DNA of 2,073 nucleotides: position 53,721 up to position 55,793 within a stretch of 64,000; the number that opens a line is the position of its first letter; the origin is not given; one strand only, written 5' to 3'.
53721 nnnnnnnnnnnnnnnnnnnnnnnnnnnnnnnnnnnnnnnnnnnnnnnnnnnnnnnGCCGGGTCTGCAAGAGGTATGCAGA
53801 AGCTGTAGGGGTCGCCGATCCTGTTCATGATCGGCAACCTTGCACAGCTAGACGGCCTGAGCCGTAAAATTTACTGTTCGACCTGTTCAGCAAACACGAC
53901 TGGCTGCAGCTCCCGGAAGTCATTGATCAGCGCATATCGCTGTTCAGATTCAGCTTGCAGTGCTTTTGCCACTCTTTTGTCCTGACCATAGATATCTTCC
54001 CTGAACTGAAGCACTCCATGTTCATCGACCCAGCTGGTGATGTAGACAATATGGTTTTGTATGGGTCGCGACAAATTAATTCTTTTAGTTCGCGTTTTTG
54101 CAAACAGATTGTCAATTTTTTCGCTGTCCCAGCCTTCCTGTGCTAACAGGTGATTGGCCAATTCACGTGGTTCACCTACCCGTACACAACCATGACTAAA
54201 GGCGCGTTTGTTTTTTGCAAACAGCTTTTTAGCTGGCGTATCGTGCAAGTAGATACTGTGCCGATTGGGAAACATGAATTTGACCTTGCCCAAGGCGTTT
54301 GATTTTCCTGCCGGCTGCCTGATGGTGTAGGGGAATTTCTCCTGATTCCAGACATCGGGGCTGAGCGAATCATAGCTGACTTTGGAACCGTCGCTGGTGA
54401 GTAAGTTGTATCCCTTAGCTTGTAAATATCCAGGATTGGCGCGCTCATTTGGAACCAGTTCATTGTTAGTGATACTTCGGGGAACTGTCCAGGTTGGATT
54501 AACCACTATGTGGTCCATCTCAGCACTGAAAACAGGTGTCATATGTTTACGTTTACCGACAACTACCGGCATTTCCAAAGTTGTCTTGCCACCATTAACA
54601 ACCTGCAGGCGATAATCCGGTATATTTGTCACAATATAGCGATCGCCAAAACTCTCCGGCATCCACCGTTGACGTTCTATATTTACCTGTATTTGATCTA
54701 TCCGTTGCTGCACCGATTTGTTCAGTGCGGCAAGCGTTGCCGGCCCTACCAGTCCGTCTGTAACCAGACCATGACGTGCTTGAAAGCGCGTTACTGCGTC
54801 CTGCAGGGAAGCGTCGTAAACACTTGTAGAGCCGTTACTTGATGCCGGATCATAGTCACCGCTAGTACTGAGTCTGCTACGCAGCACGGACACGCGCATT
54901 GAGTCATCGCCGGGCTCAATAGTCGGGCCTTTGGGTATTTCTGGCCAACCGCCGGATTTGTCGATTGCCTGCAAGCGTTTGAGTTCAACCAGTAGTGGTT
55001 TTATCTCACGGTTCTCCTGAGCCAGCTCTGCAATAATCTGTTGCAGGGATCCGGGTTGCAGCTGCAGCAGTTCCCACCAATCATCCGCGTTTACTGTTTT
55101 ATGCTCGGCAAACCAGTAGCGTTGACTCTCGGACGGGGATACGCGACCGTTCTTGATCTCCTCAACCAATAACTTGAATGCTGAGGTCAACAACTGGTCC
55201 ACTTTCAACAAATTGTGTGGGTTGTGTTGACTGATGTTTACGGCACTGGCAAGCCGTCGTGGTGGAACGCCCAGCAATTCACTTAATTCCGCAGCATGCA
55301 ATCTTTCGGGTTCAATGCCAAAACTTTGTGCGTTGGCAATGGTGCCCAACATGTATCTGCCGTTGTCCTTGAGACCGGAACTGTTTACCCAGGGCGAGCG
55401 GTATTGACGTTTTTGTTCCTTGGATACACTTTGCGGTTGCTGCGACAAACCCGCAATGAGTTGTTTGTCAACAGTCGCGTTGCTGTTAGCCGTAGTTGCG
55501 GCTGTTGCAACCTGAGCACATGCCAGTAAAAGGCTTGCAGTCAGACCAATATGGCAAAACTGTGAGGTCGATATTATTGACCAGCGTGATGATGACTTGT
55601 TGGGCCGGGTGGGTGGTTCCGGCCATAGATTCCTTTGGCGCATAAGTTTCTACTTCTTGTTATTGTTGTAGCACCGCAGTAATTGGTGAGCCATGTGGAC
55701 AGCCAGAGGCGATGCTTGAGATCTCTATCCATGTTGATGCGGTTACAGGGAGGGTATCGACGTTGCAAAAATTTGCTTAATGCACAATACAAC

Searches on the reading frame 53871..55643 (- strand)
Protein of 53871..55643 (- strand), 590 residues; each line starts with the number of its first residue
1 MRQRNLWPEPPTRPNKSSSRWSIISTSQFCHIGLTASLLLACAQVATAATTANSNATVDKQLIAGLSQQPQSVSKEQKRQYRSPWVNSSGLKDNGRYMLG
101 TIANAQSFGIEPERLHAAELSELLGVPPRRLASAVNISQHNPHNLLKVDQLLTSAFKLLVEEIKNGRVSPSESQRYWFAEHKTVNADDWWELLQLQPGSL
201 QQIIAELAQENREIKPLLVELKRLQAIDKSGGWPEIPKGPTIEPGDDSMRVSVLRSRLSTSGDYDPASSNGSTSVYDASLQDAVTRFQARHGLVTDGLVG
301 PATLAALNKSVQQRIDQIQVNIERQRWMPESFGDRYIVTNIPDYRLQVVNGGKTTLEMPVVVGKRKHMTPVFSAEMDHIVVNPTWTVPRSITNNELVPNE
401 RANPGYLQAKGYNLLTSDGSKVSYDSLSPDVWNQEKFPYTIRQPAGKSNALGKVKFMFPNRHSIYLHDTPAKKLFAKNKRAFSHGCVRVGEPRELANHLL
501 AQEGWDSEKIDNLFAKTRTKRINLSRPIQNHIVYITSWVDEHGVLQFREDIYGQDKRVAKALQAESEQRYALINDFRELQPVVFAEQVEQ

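Call 57: search_protein_families(library=pfam, proteins=[window:53871-55643:-], max_evalue=1e-8)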
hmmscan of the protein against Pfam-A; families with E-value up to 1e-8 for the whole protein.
window:53871-55643:- (590 aa): 3 families
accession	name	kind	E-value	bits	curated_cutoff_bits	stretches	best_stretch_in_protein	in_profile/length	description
PF03734.19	YkuD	-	1.1e-27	97.9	23.4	1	334-500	1-139/146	L,D-transpeptidase catalytic domain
PF20142.4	Scaffold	-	1.8e-14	55.1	24.6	1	77-212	8-130/139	Scaffold domain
PF01471.23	PG_binding_1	-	2.4e-11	44.1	23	1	251-307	5-57/57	Putative peptidoglycan binding domain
